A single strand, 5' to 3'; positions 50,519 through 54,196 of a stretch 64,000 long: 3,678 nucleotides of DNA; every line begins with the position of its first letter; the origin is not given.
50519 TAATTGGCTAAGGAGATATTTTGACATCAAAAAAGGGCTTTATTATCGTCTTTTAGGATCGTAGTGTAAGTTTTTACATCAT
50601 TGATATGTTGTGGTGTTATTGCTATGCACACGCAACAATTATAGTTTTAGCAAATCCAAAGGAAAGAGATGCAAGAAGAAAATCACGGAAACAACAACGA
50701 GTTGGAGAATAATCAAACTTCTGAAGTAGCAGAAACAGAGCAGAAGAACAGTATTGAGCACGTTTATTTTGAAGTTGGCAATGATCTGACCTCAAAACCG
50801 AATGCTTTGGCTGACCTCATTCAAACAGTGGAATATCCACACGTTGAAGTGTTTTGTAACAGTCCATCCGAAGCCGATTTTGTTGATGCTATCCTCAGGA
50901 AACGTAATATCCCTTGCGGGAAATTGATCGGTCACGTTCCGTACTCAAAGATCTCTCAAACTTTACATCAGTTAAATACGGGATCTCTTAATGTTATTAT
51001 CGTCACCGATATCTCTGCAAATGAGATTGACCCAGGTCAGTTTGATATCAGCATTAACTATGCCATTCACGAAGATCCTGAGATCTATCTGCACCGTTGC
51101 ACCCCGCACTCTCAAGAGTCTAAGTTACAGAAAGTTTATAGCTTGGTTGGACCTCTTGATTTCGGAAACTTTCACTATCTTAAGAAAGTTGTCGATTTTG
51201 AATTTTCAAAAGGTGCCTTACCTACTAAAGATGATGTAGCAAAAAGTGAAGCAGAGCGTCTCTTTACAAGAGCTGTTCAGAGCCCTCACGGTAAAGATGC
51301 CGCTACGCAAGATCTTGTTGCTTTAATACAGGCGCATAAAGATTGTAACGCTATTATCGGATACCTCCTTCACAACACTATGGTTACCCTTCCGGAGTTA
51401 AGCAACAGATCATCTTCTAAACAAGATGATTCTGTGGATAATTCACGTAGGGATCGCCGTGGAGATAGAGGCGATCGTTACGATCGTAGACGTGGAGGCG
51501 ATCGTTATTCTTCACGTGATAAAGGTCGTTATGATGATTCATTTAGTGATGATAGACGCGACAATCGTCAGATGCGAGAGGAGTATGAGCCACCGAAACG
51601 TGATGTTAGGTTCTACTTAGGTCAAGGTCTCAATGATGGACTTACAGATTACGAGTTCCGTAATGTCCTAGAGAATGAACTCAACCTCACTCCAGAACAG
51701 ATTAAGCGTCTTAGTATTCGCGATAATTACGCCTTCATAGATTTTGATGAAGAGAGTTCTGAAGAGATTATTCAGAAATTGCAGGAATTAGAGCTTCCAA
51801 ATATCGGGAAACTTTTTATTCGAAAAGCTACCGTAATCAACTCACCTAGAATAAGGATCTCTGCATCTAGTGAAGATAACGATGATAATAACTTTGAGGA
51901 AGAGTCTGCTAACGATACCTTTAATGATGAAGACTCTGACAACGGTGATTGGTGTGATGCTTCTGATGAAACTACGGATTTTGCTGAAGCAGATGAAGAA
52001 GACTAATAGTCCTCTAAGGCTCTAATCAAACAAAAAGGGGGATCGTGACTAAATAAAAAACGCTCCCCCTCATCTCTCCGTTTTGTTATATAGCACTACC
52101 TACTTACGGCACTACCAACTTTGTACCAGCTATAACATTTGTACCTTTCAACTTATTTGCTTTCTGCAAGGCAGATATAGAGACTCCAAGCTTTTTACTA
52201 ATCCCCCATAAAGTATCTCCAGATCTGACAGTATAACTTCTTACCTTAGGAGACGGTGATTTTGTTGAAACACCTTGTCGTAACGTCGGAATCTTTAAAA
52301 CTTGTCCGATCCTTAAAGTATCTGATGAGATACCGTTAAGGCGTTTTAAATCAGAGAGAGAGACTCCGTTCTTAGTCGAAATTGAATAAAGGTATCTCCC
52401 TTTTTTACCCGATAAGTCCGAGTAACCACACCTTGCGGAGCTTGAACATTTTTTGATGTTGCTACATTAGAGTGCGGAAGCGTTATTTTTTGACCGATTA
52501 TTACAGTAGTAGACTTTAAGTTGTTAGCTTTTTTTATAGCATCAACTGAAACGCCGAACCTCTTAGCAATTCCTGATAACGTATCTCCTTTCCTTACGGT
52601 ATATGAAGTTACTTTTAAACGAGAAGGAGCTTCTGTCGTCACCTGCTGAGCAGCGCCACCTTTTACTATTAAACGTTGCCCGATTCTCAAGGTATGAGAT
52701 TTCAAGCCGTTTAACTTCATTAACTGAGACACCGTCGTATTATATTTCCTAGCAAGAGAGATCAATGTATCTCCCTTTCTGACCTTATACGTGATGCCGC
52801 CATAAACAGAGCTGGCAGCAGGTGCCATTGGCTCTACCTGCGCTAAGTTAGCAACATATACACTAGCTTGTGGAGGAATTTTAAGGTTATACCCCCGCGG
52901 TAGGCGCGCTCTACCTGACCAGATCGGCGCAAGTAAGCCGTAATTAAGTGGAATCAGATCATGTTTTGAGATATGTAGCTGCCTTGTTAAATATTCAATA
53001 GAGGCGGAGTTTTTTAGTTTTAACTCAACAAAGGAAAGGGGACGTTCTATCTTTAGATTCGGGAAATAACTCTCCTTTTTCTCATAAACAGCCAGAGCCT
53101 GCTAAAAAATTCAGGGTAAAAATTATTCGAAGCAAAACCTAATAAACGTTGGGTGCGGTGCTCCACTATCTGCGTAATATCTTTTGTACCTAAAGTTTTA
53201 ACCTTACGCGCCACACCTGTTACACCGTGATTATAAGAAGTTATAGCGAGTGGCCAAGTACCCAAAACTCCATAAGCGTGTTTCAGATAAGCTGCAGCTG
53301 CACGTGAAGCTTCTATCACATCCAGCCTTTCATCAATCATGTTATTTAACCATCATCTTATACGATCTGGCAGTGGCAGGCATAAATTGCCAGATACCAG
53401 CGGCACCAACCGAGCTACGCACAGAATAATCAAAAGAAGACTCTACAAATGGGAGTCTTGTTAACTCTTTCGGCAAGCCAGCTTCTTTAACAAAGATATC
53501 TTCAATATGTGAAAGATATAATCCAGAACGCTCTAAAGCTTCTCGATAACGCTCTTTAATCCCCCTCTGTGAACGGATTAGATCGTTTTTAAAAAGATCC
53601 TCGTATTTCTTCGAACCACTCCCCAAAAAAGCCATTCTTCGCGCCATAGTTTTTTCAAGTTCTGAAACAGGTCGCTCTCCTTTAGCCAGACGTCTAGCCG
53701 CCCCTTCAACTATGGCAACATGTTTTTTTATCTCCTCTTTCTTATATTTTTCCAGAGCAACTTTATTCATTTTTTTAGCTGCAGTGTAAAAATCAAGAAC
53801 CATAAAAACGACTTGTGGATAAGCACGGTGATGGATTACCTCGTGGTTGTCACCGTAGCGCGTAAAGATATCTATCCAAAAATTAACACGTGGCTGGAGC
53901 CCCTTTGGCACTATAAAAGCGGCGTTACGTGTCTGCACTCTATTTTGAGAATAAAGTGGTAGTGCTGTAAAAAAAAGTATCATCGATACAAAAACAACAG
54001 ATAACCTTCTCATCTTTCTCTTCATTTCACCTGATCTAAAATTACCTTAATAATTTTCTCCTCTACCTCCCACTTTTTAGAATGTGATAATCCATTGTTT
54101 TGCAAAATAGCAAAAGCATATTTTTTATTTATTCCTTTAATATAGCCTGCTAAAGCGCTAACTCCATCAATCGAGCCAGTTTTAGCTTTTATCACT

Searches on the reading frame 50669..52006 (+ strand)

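Call 44: search_protein_families(library=pfam, proteins=[window:50669-52006:+], max_evalue=0.0001)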
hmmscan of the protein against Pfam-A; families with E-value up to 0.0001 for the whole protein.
window:50669-52006:+ (445 aa): 2 families
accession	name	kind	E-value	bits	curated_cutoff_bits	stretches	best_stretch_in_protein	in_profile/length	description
PF00271.37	Helicase_C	-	3.5e-09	37.3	23.5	1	43-144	2-103/110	Helicase conserved C-terminal domain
PF03880.21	DbpA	-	4.3e-07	30.3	25.6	1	314-373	1-60/72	DbpA RNA binding domain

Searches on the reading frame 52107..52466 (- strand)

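Call 28: search_protein_families(library=pfam, proteins=[window:52107-52466:-], max_evalue=0.01)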
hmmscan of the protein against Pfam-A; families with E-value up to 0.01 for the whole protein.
window:52107-52466:- (120 aa): 5 families
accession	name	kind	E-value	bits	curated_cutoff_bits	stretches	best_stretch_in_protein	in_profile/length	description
PF01476.26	LysM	-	3e-30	104.3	20.9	2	78-120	1-43/43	LysM domain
PF23473.1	LysM3_LYK4_5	-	7.2e-07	29.6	29.3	1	77-120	4-47/48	LYK4/5 LysM3 domain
PF23446.1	LysM1_NFP_LYK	-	4.5e-05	24.7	36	0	85-120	17-54/60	NFP/LYK LysM1 domain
PF23472.1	LysM2_CERK1_LYK3_4_5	-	0.00012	22.3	27.4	0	77-120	7-54/56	LYK3/4/5 LysM2 domain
PF04225.17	LysM_OapA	-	0.0079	16.7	22.3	0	75-110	2-37/85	Opacity-associated protein A LysM-like domain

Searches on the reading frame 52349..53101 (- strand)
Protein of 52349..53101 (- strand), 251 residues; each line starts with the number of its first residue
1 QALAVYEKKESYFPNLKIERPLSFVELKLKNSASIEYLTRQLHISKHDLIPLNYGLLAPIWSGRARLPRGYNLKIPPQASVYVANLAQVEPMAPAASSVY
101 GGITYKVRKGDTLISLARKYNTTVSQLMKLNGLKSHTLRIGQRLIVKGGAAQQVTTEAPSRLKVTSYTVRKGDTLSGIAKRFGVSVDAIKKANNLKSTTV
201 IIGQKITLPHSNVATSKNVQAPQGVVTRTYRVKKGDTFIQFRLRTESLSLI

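Call 28: search_protein_families(library=pfam, proteins=[window:52349-53101:-], max_evalue=0.01)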
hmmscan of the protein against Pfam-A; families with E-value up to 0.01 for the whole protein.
window:52349-53101:- (251 aa): 9 families
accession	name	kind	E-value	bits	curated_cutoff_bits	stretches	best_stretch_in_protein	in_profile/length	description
PF01476.26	LysM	-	1.2e-38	131.2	20.9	2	167-209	1-43/43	LysM domain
PF23473.1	LysM3_LYK4_5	-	7.5e-14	52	29.3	1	166-201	4-38/48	LYK4/5 LysM3 domain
PF23446.1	LysM1_NFP_LYK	-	1.6e-06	29.3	36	1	173-209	16-54/60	NFP/LYK LysM1 domain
PF23472.1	LysM2_CERK1_LYK3_4_5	-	8.9e-06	26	27.4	0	165-209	6-54/56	LYK3/4/5 LysM2 domain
PF23577.1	LysM_RLK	-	1.8e-05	25.1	27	0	103-127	1-24/44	LysM domain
PF23457.1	LysM2_NFP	-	0.00015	22.2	36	0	100-128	3-33/56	NFP LysM2 domain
PF23462.1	LysM3_NFP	-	0.00035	21.5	28.1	0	170-198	8-36/48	NFP LysM3 domain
PF04225.17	LysM_OapA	-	0.00036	21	22.3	0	104-133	4-33/85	Opacity-associated protein A LysM-like domain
PF22310.2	NMB0315_dom_I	-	0.00064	20.5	27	0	168-194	7-33/83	NMB0315-like, domain I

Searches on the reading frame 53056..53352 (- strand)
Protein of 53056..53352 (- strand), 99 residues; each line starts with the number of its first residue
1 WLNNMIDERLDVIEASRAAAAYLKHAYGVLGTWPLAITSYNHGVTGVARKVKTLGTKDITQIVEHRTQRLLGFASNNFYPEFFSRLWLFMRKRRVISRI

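Call 28: search_protein_families(library=pfam, proteins=[window:53056-53352:-], max_evalue=0.01)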
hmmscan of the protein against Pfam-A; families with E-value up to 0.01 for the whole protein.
window:53056-53352:- (99 aa): 1 family
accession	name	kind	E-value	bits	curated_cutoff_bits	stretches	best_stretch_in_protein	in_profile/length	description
PF01464.25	SLT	-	1.1e-07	31.8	21.3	1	5-61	58-115/117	Transglycosylase SLT domain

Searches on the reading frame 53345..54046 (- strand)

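Call 28: search_protein_families(library=pfam, proteins=[window:53345-54046:-], max_evalue=0.01)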
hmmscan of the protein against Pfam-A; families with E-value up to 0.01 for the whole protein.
window:53345-54046:- (234 aa): 1 family
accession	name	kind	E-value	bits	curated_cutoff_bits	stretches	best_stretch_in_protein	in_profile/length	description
PF01464.25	SLT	-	5.6e-09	36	21.3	1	188-233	10-55/117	Transglycosylase SLT domain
